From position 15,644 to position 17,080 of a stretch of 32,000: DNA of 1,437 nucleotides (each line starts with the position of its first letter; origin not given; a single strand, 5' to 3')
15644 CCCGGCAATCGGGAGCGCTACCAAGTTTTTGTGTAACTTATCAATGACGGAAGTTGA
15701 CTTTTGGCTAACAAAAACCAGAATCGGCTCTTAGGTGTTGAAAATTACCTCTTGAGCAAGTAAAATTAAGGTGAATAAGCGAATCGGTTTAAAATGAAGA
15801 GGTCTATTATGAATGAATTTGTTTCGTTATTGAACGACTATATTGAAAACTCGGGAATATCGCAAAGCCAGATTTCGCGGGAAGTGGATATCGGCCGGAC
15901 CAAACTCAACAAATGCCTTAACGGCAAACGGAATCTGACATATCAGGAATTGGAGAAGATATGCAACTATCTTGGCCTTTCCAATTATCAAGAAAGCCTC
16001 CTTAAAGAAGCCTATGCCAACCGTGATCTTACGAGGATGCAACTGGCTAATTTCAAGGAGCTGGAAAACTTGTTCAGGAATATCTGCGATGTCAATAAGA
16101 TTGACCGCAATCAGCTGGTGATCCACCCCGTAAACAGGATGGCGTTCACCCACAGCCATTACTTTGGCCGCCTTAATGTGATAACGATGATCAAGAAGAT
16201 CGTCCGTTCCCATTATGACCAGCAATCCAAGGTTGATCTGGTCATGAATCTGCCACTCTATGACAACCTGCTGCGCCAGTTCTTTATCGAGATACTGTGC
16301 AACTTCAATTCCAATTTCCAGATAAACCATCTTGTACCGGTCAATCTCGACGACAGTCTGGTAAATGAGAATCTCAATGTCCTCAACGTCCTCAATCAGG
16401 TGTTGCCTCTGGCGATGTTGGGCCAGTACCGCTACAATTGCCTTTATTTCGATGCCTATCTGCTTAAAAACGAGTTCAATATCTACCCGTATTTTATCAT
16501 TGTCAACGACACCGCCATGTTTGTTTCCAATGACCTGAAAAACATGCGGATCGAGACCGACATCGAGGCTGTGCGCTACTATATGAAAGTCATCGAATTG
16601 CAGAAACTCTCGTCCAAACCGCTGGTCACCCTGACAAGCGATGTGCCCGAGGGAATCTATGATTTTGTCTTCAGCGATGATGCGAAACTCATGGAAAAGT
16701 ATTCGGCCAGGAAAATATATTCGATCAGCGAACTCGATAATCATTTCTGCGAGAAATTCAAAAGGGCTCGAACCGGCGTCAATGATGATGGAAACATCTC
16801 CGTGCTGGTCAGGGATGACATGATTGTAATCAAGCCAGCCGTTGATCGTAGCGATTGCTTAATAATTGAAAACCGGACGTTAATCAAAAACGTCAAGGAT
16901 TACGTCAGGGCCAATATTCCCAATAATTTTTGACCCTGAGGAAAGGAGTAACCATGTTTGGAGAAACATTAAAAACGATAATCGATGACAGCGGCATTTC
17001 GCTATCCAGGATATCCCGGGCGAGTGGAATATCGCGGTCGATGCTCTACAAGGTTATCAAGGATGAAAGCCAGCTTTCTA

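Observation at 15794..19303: Three tandem, translationally coupled paralogs: XRE-like HTH fused to a shared unrecognised alpha/beta-looking domain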

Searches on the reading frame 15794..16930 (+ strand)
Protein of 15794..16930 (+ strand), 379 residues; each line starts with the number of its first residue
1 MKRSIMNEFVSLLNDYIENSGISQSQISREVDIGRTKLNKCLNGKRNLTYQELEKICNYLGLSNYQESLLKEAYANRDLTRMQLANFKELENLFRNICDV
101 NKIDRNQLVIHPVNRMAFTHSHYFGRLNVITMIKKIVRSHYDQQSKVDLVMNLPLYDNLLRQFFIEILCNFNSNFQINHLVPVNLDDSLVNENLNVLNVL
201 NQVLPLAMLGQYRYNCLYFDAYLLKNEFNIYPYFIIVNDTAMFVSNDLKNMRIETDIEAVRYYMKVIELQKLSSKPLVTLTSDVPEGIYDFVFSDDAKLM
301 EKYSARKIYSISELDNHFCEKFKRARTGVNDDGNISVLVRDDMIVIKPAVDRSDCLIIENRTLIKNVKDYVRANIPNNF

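Call 3: search_protein_families(library=pfam, proteins=[window:15794-16930:+], max_evalue=1)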
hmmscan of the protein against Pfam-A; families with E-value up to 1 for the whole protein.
window:15794-16930:+ (379 aa): 6 families
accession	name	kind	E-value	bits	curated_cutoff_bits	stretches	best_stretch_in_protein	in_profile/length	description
PF12844.13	HTH_19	-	4.9e-09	36.4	30.2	1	12-66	3-56/64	Helix-turn-helix domain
PF13560.12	HTH_31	-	8.8e-07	29.6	27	1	14-63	7-57/64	Helix-turn-helix domain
PF13443.12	HTH_26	-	1.2e-06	29.1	22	1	16-62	5-52/63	Cro/C1-type HTH DNA-binding domain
PF01381.28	HTH_3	-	1.9e-06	28.3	23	1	16-63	4-51/55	Helix-turn-helix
PF13412.12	HTH_24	-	0.025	14.6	21.9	1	16-43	12-39/48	Winged helix-turn-helix DNA-binding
PF08463.15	EcoEI_R_C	-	0.027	15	24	1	37-137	20-116/163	EcoEI R protein C-terminal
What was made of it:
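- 15809..16933 (+): Paralog 1 (374 aa). XRE HTH at aa 1-58 with the full family DNA-contact signature. Long helix at aa 59-97. PLD-like lobe 1 at aa ~117-268. Lobe 2 is reduced to its last strand-strand-strand-helix element (aa ~330-370). Pfam HTH_19 4.9e-9 (call 3).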

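Call 4: search_protein_families(library=ncbifam, proteins=[window:15794-16930:+], max_evalue=1)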
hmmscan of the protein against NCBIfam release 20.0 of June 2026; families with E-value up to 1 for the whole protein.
window:15794-16930:+ (379 aa): 4 families
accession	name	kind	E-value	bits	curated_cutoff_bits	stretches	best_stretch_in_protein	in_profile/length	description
TIGR02607.1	antidote_HigA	equivalog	0.0014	18.4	47.7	1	12-63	11-62/81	HigA family addiction module antitoxin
TIGR03070.1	couple_hipB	subfamily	0.0017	18.3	71.65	1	18-62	12-56/58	type II toxin-antitoxin system Y4mF family antitoxin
NF041951.1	phage_RstR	subfamily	0.035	14.4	80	1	13-90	7-84/108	RstR family transcriptional repressor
TIGR02684.1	dnstrm_HI1420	hypoth_equivalog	0.073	13.3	53.7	1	25-62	47-84/89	addiction module antidote protein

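Call 11: find_homologous_proteins(query=window:15794-16930:+)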
Query window:15794-16930:+ (379 aa): 4 proteins with E <= 0.001 among 2395 candidates.
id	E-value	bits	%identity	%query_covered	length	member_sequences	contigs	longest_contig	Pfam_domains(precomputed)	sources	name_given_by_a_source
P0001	7.1e-242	820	100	99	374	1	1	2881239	PF12844.14,PF01381.29,PF13560.13,PF13443.13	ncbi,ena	-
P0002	1.9e-156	539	65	98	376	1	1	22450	PF12844.14,PF13560.13,PF13443.13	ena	-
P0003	2.4e-156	539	65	99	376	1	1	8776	PF12844.14,PF13560.13,PF13443.13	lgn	-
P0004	3.0e-152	525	65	98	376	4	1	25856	PF12844.14,PF13560.13,PF13443.13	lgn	-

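Call 12: find_encoding_contigs(protein=window:15794-16930:+, flank=10000, max_places=6)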
Protein window:15794-16930:+ (379 aa): no gene with exactly this product is on record in the collection.

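Call 13: find_encoding_contigs(protein=P0001, flank=10000, max_places=4)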
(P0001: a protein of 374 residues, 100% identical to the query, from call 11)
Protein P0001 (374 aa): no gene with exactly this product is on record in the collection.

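Call 14: find_encoding_contigs(protein=P0002, flank=10000, max_places=4)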
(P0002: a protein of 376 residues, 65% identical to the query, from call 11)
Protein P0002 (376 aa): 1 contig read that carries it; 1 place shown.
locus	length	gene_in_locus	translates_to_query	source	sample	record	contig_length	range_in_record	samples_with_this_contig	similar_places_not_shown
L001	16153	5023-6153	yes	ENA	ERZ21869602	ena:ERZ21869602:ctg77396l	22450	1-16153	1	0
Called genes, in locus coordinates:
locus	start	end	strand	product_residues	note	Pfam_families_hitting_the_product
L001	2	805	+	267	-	?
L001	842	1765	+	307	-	PF03547:Mem_trans, PF01758:SBF (weak)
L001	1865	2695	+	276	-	PF02073:Peptidase_M29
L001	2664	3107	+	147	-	PF02073:Peptidase_M29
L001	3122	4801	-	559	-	PF13424:TPR_12 (faint)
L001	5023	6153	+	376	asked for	PF12844:HTH_19 (faint), PF13443:HTH_26, PF13560:HTH_31 (weak)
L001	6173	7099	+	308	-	-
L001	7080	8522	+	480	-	-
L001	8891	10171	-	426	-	PF00561:Abhydrolase_1 (faint), PF02230:Abhydrolase_2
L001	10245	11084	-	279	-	PF02311:AraC_binding (weak), PF07883:Cupin_2, PF12833:HTH_18, PF00165:HTH_AraC (weak)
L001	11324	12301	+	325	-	PF00534:Glycos_transf_1 (weak), PF13692:Glyco_trans_1_4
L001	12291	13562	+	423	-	-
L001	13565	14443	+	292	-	PF00483:NTP_transferase, PF12804:NTP_transf_3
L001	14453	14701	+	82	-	PF00908:dTDP_sugar_isom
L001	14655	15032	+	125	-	PF00908:dTDP_sugar_isom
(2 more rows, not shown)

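Call 15: find_encoding_contigs(protein=P0004, flank=10000, max_places=4)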
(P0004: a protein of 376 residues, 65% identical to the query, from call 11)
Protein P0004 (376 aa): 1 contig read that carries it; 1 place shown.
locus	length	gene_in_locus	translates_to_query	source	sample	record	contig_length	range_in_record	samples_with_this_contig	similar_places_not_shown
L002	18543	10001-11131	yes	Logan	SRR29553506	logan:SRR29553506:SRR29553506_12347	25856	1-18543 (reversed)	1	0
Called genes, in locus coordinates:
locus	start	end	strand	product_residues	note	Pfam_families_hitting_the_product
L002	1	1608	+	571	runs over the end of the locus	PF01979:Amidohydro_1, PF07969:Amidohydro_3 (weak), PF13382:Adenine_deam_C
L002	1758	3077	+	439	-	PF02378:PTS_EIIC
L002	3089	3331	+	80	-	-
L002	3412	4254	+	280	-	PF01418:HTH_6, PF01380:SIS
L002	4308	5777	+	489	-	PF00232:Glyco_hydro_1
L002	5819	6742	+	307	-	PF03547:Mem_trans, PF01758:SBF (weak)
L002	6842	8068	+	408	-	PF02073:Peptidase_M29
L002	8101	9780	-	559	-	PF13181:TPR_8 (faint), PF13424:TPR_12 (faint), PF07719:TPR_2 (faint)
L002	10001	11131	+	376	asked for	PF12844:HTH_19 (weak), PF13443:HTH_26, PF13560:HTH_31 (weak)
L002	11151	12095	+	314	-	-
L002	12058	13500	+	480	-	-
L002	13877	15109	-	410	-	PF18435:EstA_Ig_like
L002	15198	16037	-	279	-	PF02311:AraC_binding (weak), PF07883:Cupin_2 (weak), PF00165:HTH_AraC (weak), PF12833:HTH_18, PF00165:HTH_AraC (weak)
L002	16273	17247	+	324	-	PF00534:Glycos_transf_1 (weak), PF13692:Glyco_trans_1_4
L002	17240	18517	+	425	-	-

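Call 30: search_protein_families(library=padloc, proteins=[window:15794-16930:+], max_evalue=1)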
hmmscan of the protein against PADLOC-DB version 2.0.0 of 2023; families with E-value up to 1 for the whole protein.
window:15794-16930:+ (379 aa): 6 families
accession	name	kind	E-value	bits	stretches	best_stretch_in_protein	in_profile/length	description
PDLC03665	Control_protein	-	1.6e-06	26.3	1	18-64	19-65/77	control protein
PDLC04775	PDC-M69A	-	9.6e-06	24.1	1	13-76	12-73/113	-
PDLC04760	PDC-M64C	-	0.0017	16.7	1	10-62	28-80/93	-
PDLC02926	HTH_VI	-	0.0017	16.6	1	20-63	13-56/92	-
PDLC04181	HEC-01A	-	0.0047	13.7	1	211-287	233-309/434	-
PDLC04757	PDC-M64B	-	0.023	12.7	1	16-63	37-84/128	-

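Call 31: search_protein_families(library=phrogs, proteins=[window:15794-16930:+], max_evalue=1)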
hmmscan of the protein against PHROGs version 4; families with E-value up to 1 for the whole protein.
window:15794-16930:+ (379 aa): 21 families
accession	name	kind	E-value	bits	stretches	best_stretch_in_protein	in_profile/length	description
phrog_8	-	transcription regulation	4.2e-09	37.3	1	2-66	70-145/346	transcriptional regulator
phrog_2967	-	transcription regulation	2.4e-06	28.3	1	3-63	5-65/225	transcriptional regulator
phrog_3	-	transcription regulation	2.9e-06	28.3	1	4-78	84-154/430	transcriptional repressor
phrog_2439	-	transcription regulation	5.2e-05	23.3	1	12-63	11-62/367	transcriptional regulator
phrog_296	-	integration and excision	9.2e-05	22.3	1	6-56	225-276/626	DNA transposition protein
phrog_4583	-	transcription regulation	0.00017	22.6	1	16-73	18-73/81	transcriptional repressor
phrog_4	-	transcription regulation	0.00051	20.1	1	2-64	126-188/400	transcriptional repressor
phrog_1373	-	transcription regulation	0.00068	20.6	1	12-62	67-117/166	transcriptional regulator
phrog_4268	-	transcription regulation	0.0025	19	1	10-63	37-88/96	transcriptional repressor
phrog_1381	-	moron, auxiliary metabolic gene and host takeover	0.0052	17.1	1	12-63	17-68/264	plasmid antitoxin with HTH domain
phrog_925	-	DNA, RNA and nucleotide metabolism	0.021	15.6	1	16-63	12-59/67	HTH DNA binding protein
phrog_1124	-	transcription regulation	0.024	15.2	1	12-58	9-57/177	transcriptional regulator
phrog_2339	-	DNA, RNA and nucleotide metabolism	0.03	15.3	1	5-62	22-80/98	HTH DNA binding protein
phrog_638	-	transcription regulation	0.031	15.1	1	11-66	6-60/145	transcriptional regulator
phrog_9403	-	unknown function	0.043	14.7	1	84-139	48-102/167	-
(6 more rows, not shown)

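Call 36: predict_structure(alignment_id=A4)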
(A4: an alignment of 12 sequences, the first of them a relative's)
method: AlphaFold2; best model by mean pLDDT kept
length: 374 residues; sequences in the alignment: 12
mean_pLDDT: 67.1   pTM: 0.56
mean pLDDT of the five models: 67.1, 55.6, 54.5, 52.8, 48.5
residues with pLDDT >= 90: 12; 70-90: 157; 50-70: 135; < 50: 70
segments of 3 or more residues with pLDDT < 50: 99-110, 167-169, 178-180, 182-189, 289-310, 312-314, 316-328, 370-374
pLDDT, mean of each block of 10 residues (from residue 1): 83 88 89 85 84 88 78 66 68 58 43 68 83 68 71 73 57 56 43 69 61 60 66 85 84 84 72 66 55 40 46 44 43 71 65 74 64 36
secondary structure, 60 per line:
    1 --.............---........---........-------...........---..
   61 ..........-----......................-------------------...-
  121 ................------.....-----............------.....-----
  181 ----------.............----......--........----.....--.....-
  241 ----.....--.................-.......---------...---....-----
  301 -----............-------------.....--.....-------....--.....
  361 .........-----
elements in order: H3-15 H19-26 H30-37 H45-55 H59-70 H76-97 E117-119 H121-136 E143-147 H153-164 E171-175 H191-203 E208-213 H216-223 E228-232 E235-239 E245-249 H252-268 E270-276 E286-288 H292-295 H306-317 E331-335 E338-342 E350-353 H356-369
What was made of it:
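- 15809..16933 (+): AF2 model pLDDT 67 (call 36).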

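Call 38: search_protein_representatives(alignment_id=A4)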
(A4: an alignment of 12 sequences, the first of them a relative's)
Query: 12 sequences, 352 profile positions. Proteins with E-value up to 0.001 (for the whole library): 1305; up to 1e-10: 423; up to 1e-30: 5. The best 150 are listed.
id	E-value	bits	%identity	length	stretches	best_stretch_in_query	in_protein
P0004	5.3e-138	476.6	-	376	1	1-349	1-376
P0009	5.2e-103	361.5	-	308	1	1-352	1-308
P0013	2.2e-81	290.4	-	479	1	1-349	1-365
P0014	4.3e-63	230.2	-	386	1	1-345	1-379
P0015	3.9e-40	154.7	-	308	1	1-344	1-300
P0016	8.3e-27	110.9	-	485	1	1-265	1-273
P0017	4.6e-26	108.4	-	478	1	1-278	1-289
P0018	1.8e-25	106.5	-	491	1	1-271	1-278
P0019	4.0e-25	105.4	-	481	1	1-294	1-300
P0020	1.2e-24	103.8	-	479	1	1-347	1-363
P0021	3.1e-24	102.4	-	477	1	1-257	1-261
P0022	3.1e-24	102.4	-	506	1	1-350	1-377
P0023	1.6e-23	100.0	-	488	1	1-293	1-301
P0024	2.0e-23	99.7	-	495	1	1-292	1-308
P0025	3.1e-23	99.1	-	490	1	1-312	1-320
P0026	6.1e-23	98.2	-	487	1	1-272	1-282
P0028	1.9e-22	96.6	-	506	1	1-268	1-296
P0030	2.9e-22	95.9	-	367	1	1-276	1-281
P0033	4.5e-22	95.3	-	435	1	1-269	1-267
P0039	4.1e-21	92.1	-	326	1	1-263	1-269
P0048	2.1e-20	89.8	-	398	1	1-268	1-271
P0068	8.7e-19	84.5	-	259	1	1-257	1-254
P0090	6.2e-18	81.7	-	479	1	1-349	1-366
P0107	2.1e-17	79.9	-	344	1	1-308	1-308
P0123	7.3e-17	78.2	-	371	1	1-275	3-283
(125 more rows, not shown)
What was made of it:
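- An exhaustive HMMER search found 1,305 cluster representatives at E<=1e-3 and 423 at <=1e-10 (call 38).
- Tried and rejected: The exhaustive HMMER search overturned that (call 38).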

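Call 40: search_protein_families(library=pfam, proteins=[P0014, P0015, P0016, P0017, P0018, P0020, P0022, P0030, P0039, P0068], max_evalue=0.01)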
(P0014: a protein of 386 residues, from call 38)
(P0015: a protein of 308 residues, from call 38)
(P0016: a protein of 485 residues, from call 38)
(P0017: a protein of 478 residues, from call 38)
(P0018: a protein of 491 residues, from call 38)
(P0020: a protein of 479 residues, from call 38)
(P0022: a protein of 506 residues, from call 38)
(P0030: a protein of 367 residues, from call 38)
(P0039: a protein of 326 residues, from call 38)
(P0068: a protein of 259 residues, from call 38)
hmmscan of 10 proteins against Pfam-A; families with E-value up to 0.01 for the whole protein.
P0014 (386 aa): 5 families
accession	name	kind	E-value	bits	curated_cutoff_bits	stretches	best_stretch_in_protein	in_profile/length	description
PF13560.12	HTH_31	-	4.9e-06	27.2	27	1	13-58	11-57/64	Helix-turn-helix domain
PF13443.12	HTH_26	-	1.1e-05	26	22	1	8-57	2-52/63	Cro/C1-type HTH DNA-binding domain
PF13412.12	HTH_24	-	5.6e-05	23.1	21.9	1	7-37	8-38/48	Winged helix-turn-helix DNA-binding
PF01381.28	HTH_3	-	0.00019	21.8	23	1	15-58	8-51/55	Helix-turn-helix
PF12844.13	HTH_19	-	0.00096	19.5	30.2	1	14-58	10-54/64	Helix-turn-helix domain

P0015 (308 aa): 0 families

P0016 (485 aa): 1 family
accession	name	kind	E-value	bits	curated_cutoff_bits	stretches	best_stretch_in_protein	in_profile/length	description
PF03040.20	CemA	-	0.0042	17.5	27.4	0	440-485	101-146/229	CemA family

P0017 (478 aa): 2 families
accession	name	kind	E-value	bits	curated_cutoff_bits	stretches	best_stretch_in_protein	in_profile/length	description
PF13560.12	HTH_31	-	0.0033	18.1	27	0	15-59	13-58/64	Helix-turn-helix domain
PF01381.28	HTH_3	-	0.0056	17.1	23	0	16-58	9-51/55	Helix-turn-helix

P0018 (491 aa): 3 families
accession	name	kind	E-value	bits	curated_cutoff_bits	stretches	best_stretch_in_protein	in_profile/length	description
PF13560.12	HTH_31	-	3.3e-05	24.5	27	1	4-65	2-64/64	Helix-turn-helix domain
PF01381.28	HTH_3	-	0.00013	22.4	23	1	8-61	1-54/55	Helix-turn-helix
PF13443.12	HTH_26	-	0.00039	21.1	22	1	7-61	1-56/63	Cro/C1-type HTH DNA-binding domain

P0020 (479 aa): 2 families
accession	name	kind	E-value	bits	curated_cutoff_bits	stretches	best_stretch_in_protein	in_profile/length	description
PF12844.13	HTH_19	-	0.00044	20.5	30.2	1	7-59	3-55/64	Helix-turn-helix domain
PF13560.12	HTH_31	-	0.002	18.8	27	1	13-61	11-60/64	Helix-turn-helix domain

P0022 (506 aa): 2 families
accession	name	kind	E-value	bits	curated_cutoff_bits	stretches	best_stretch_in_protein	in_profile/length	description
PF13443.12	HTH_26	-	1.7e-06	28.6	22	1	11-62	5-56/63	Cro/C1-type HTH DNA-binding domain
PF01381.28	HTH_3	-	0.0016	18.8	23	1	15-62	8-54/55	Helix-turn-helix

P0030 (367 aa): 0 families

P0039 (326 aa): 3 families
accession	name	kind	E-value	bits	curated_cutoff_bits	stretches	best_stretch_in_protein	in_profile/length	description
PF13560.12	HTH_31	-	5e-05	24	27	1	6-65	4-64/64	Helix-turn-helix domain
PF12844.13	HTH_19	-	6.3e-05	23.3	30.2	1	5-65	1-58/64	Helix-turn-helix domain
PF01381.28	HTH_3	-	0.0097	16.4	23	0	8-43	1-36/55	Helix-turn-helix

P0068 (259 aa): 2 families
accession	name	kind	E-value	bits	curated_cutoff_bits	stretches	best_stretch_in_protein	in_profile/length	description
PF13443.12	HTH_26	-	0.0006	20.4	22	1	8-59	2-54/63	Cro/C1-type HTH DNA-binding domain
PF13560.12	HTH_31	-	0.0042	17.8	27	1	5-63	3-62/64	Helix-turn-helix domain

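Call 41: list_cluster_members(proteins=[P0014, P0015, P0016, P0017, P0018, P0020, P0022, P0030, P0005, P0001])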
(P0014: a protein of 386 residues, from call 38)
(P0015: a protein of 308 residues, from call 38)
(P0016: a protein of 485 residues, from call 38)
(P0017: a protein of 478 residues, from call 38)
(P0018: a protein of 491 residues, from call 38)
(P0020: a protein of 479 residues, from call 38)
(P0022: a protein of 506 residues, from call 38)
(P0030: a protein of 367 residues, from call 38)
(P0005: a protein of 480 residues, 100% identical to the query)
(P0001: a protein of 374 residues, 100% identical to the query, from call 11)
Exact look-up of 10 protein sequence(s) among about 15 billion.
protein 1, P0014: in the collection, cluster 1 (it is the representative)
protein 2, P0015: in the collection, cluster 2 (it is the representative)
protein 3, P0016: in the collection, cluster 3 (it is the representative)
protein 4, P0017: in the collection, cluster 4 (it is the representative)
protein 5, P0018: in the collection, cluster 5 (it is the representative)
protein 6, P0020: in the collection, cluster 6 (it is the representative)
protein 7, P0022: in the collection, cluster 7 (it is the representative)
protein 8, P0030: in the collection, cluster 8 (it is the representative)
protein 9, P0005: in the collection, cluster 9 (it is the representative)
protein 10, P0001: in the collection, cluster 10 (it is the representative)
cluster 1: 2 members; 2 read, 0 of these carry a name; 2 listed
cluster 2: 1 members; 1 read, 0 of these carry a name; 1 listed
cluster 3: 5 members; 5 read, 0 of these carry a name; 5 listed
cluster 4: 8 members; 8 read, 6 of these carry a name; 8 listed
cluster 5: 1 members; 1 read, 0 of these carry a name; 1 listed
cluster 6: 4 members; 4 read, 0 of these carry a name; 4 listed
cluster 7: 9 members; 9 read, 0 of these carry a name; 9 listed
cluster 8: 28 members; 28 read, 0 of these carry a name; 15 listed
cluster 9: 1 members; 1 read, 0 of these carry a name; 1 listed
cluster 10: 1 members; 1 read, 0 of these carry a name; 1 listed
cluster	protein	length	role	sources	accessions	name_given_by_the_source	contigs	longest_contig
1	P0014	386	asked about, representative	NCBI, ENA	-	-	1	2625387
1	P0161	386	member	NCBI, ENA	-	-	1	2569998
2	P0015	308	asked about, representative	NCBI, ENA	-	-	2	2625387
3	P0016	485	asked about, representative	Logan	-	-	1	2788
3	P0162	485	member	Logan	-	-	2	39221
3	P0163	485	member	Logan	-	-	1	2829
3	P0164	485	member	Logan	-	-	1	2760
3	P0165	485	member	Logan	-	-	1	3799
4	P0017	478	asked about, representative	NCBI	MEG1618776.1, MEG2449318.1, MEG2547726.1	MAG: helix-turn-helix transcriptional regulator [Eubacterium sp.]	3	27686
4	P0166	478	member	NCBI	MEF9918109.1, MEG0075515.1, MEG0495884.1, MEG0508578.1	MAG: helix-turn-helix transcriptional regulator [Eubacterium sp.]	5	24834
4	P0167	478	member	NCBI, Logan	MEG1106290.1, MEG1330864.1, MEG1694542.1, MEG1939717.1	MAG: helix-turn-helix transcriptional regulator [Eubacterium sp.]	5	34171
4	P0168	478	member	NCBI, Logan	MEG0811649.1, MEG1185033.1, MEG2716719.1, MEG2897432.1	MAG: helix-turn-helix transcriptional regulator [Eubacterium sp.]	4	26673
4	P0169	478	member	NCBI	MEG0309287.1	MAG: helix-turn-helix transcriptional regulator [Eubacterium sp.]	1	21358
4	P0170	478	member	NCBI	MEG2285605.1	MAG: helix-turn-helix transcriptional regulator [Eubacterium sp.]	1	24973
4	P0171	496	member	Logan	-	-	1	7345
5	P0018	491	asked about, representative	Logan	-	-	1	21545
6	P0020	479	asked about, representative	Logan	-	-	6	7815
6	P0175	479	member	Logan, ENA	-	-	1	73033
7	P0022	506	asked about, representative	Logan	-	-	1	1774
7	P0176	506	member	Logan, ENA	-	-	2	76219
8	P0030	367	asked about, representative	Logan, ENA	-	-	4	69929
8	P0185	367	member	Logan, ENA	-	-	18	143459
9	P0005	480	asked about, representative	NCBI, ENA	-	-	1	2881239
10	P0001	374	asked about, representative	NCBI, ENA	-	-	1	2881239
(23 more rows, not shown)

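Call 46: find_encoding_contigs(protein=P0014, flank=8000, max_places=3)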
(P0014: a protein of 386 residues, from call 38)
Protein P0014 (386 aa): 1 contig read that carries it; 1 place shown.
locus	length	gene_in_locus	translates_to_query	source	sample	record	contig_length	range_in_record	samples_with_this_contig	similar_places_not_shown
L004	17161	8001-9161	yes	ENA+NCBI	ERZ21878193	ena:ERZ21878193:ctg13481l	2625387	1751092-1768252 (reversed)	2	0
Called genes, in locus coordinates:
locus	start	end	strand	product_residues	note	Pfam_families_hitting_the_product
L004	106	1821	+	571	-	PF01979:Amidohydro_1, PF07969:Amidohydro_3, PF13382:Adenine_deam_C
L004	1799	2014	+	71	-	-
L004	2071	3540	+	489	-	PF00232:Glyco_hydro_1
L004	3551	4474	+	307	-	PF03547:Mem_trans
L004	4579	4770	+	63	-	PF20037:DUF6440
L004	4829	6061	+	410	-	PF02073:Peptidase_M29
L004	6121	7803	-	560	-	-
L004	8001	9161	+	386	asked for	PF13443:HTH_26 (weak), PF13560:HTH_31 (weak)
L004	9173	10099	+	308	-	-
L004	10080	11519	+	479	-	-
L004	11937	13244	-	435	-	PF18435:EstA_Ig_like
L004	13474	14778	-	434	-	PF18435:EstA_Ig_like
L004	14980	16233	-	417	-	PF02230:Abhydrolase_2 (weak)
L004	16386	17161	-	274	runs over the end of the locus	PF07883:Cupin_2 (weak), PF00165:HTH_AraC (weak), PF12833:HTH_18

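Call 47: find_encoding_contigs(protein=P0017, flank=8000, max_places=3)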
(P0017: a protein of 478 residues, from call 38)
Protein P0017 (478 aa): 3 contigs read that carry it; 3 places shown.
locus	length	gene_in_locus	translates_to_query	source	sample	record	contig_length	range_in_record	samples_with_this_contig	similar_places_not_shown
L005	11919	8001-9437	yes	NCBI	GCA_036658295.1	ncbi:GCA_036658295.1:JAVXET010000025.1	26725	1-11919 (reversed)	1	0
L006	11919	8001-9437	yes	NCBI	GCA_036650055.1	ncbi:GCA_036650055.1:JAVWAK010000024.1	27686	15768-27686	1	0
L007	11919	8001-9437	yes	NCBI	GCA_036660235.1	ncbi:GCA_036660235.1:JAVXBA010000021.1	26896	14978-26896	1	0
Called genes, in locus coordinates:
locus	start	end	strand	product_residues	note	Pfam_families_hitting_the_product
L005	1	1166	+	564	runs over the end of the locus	PF03485:Arg_tRNA_synt_N, PF00133:tRNA-synt_1 (faint), PF00750:tRNA-synt_1d, PF01921:tRNA-synt_1f (faint), PF09334:tRNA-synt_1g (faint), PF05746:DALR_1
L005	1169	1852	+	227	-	PF00899:ThiF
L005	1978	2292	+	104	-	-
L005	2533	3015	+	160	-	PF02542:YgbB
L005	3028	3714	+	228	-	PF01048:PNP_UDP_1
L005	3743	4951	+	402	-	PF01168:Ala_racemase_N, PF00842:Ala_racemase_C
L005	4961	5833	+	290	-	PF02588:YitT_membrane, PF10035:DUF2179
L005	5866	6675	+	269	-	PF00456:Transketolase_N, PF13292:DXP_synthase_N, PF00676:E1_dh (weak), PF02775:TPP_enzyme_C (faint)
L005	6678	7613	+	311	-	PF02779:Transket_pyr, PF17147:PFOR_II (faint), PF02780:Transketolase_C, PF22613:Transketolase_C_1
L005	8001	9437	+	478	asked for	-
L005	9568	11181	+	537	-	PF06418:CTP_synth_N, PF00117:GATase, PF07722:Peptidase_C26 (weak)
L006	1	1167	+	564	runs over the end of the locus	PF03485:Arg_tRNA_synt_N, PF00133:tRNA-synt_1 (faint), PF00750:tRNA-synt_1d, PF01921:tRNA-synt_1f (faint), PF09334:tRNA-synt_1g (faint), PF05746:DALR_1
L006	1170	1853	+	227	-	PF00899:ThiF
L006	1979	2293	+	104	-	-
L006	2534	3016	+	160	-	PF02542:YgbB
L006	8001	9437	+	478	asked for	-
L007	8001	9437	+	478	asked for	-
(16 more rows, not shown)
